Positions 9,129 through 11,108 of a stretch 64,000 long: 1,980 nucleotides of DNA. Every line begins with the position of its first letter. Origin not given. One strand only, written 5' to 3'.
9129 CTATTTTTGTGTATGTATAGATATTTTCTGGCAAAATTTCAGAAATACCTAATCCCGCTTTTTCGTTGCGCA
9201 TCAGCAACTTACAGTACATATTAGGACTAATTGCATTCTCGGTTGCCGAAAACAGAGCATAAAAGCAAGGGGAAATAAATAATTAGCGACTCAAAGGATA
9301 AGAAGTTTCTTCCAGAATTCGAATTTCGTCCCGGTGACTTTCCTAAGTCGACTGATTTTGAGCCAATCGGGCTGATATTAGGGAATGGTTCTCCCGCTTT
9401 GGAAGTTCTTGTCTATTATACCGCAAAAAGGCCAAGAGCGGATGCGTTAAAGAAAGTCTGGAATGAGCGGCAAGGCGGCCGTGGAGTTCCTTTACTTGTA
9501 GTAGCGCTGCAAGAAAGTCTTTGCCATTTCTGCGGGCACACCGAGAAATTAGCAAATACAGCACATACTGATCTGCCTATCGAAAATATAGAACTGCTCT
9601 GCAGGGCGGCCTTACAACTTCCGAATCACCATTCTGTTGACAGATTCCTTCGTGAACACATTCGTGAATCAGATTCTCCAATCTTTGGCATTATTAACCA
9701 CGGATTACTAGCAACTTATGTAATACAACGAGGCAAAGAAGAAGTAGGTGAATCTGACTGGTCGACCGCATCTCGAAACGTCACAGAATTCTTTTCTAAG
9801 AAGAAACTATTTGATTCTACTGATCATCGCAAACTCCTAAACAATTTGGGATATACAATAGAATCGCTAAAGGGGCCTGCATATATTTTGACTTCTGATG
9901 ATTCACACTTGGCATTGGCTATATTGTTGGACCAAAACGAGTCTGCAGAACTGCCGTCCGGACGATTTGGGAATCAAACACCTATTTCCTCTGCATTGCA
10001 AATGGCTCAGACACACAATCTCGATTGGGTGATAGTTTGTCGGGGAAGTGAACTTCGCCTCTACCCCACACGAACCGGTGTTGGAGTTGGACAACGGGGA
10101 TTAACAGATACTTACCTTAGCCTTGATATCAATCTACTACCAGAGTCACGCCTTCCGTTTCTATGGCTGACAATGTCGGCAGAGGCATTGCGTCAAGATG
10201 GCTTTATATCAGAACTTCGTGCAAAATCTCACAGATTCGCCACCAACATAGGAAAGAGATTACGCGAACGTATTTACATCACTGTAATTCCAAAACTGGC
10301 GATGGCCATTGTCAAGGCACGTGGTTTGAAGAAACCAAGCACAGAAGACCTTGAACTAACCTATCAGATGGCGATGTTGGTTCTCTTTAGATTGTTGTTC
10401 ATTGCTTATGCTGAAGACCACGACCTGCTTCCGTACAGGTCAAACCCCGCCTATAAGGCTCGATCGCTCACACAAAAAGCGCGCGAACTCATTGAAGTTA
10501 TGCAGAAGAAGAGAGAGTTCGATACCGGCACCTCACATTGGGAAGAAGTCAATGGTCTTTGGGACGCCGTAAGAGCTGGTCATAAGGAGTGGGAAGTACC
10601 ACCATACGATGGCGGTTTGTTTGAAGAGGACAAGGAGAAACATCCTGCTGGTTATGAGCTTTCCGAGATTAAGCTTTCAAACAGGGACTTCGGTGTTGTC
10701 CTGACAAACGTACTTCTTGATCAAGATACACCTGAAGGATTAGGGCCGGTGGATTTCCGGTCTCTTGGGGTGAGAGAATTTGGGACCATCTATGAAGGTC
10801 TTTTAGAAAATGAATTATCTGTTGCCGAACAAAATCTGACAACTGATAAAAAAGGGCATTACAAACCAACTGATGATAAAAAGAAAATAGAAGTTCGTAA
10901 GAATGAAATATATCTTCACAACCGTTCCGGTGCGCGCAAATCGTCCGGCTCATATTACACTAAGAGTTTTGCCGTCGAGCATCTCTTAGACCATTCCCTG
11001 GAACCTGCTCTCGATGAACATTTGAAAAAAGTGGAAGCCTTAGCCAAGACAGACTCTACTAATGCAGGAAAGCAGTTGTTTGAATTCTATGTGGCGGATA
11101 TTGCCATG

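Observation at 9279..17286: Three-gene module of giant m6A methyltransferase, small Cys-rich protein and PLD-SNF2 fusion: a stripped-down DISARM-like or novel R-M-like defence candidate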

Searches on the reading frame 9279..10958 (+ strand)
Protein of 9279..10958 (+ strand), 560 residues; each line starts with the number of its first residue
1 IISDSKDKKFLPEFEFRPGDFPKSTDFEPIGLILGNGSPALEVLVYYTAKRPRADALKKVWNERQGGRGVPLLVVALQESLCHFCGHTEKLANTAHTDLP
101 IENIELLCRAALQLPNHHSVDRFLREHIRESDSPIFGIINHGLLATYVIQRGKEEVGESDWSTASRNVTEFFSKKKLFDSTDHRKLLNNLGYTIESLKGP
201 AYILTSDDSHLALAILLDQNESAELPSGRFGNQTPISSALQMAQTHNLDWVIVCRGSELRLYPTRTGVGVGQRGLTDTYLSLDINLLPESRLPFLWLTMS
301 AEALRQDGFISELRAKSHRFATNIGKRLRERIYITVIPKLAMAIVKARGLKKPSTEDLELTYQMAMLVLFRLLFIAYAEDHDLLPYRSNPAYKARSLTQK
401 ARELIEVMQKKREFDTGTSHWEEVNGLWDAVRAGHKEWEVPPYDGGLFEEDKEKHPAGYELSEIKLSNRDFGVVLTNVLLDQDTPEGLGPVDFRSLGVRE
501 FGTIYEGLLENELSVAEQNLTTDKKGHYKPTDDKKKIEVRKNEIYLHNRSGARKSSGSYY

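Call 68: predict_structure(alignment_id=A3)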
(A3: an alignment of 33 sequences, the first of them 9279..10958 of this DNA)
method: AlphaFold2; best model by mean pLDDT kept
length: 560 residues; sequences in the alignment: 33
mean_pLDDT: 89.1   pTM: 0.83
mean pLDDT of the five models: 89.1, 88.6, 87.5, 87.0, 86.0
residues with pLDDT >= 90: 366; 70-90: 164; 50-70: 17; < 50: 13
segments of 3 or more residues with pLDDT < 50: 1-7, 175-177, 558-560
pLDDT, mean of each block of 10 residues (from residue 1): 48 89 88 90 93 90 87 91 80 76 92 87 83 86 89 91 91 59 88 93 95 92 90 93 96 93 90 84 91 94 93 92 92 95 97 95 97 94 83 93 93 94 97 94 92 95 97 97 88 86 89 95 90 94 91 61
secondary structure, 60 per line:
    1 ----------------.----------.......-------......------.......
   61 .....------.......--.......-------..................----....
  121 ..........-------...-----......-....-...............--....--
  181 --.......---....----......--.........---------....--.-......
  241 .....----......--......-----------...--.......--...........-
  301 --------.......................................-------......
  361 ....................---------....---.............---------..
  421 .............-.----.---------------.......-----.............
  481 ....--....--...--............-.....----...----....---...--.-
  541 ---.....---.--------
elements in order: E28-34 E42-47 H54-65 E72-78 E81-87 E95-100 H101-112 H117-130 E138-140 H146-151 H153-156 H158-172 H175-178 H183-189 E193-196 E201-206 E209-217 H235-245 E250-255 E258-263 E280-283 H289-299 H309-347 H355-380 H390-393 H397-409 H419-433 H456-462 H468-479 E480-484 E487-490 H498-509 E511-515 E520-522 E527-530 E544-548

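Call 70: fold_search(model_id=the predicted structure, library=pdb)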
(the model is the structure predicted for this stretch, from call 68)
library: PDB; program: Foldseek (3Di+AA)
matches with E <= 10: 647; with E <= 0.001: 0
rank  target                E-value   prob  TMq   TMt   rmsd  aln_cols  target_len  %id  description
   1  9jt2_B                4.6e-02  0.60  0.12  0.15   6.3       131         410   15  substrate-bound NbaSPARDA complexes (released 2025-04-02)
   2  9qcc_Y                6.5e-02  0.08  0.12  0.16  30.7       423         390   10  Activated XauSPARDA filament assembly with bound dsDNA substrate (released 2025-12-17)
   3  2eo0_B                8.1e-02  0.23  0.09  0.26   9.7       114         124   10  Crystal Structure of Holliday Junction Resolvase ST1444 (released 2007-10-02)
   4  9cr1_A                8.6e-02  0.66  0.09  0.18   8.1        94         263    8  Crystal structure of histidine racemase (HisR) of Fusobacterium nucleatum (C67S) (released 2025-03-05)
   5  5x89                  8.6e-02  0.13  0.09  0.15  23.8       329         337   11  The X-ray crystal structure of subunit fusion RNA splicing endonuclease from Methanopyrus kandleri (released 2018-01-24)
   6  3s1s                  9.6e-02  0.35  0.14  0.10  13.9       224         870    9  Characterization and crystal structure of the type IIG restriction endonuclease BpuSI (released 2011-07-13)
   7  9cr1_C                1.0e-01  0.80  0.10  0.19   7.4        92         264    9  Crystal structure of histidine racemase (HisR) of Fusobacterium nucleatum (C67S) (released 2025-03-05)
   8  9cr6_C                1.0e-01  0.44  0.10  0.19  10.9       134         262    6  Crystal structure of histidine racemase (HisR) of Fusobacterium nucleatum (C209S) (released 2025-03-05)
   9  2wiw_A                1.1e-01  0.66  0.12  0.43   7.0       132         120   13  Crystal structures of Holliday junction resolvases from Archaeoglobus fulgidus bound to DNA substrate (released 2009-05-26)
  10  9qcc_M                1.1e-01  0.33  0.11  0.15   9.2       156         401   14  Activated XauSPARDA filament assembly with bound dsDNA substrate (released 2025-12-17)
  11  2eo0_A                1.1e-01  0.21  0.09  0.26  10.1       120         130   11  Crystal Structure of Holliday Junction Resolvase ST1444 (released 2007-10-02)
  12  7esz_A                1.2e-01  0.06  0.09  0.08  20.7       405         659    8  Crystal structure of the complex formed by Wolbachia cytoplasmic incompatibility factors CinA and CinB with Mn2+ from  (released 2021-11-10)
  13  2wcz_B                1.3e-01  0.69  0.12  0.44   6.6       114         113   10  1.6A resolution structure of Archaeoglobus fulgidus Hjc, a Holliday junction resolvase from an archaeal hyperthermophi (released 2009-03-24)
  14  7esz_C                1.3e-01  0.06  0.09  0.08  20.8       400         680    9  Crystal structure of the complex formed by Wolbachia cytoplasmic incompatibility factors CinA and CinB with Mn2+ from  (released 2021-11-10)
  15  2wcw_D                1.4e-01  0.69  0.13  0.44   7.1       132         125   11  1.6A resolution structure of Archaeoglobus fulgidus Hjc, a Holliday junction resolvase from an archaeal hyperthermophi (released 2009-03-24)
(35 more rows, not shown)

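Call 89: search_solved_structures(query=A3, max_evalue=0.1)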
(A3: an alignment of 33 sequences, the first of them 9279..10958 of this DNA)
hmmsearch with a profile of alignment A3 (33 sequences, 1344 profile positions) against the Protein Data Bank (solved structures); distinct sequences matched with E-value up to 0.1: 1.
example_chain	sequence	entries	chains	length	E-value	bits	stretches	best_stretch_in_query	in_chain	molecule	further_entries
5ah1_A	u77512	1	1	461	0.093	13.5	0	785-837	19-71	TRIACYLGLYCEROL LIPASE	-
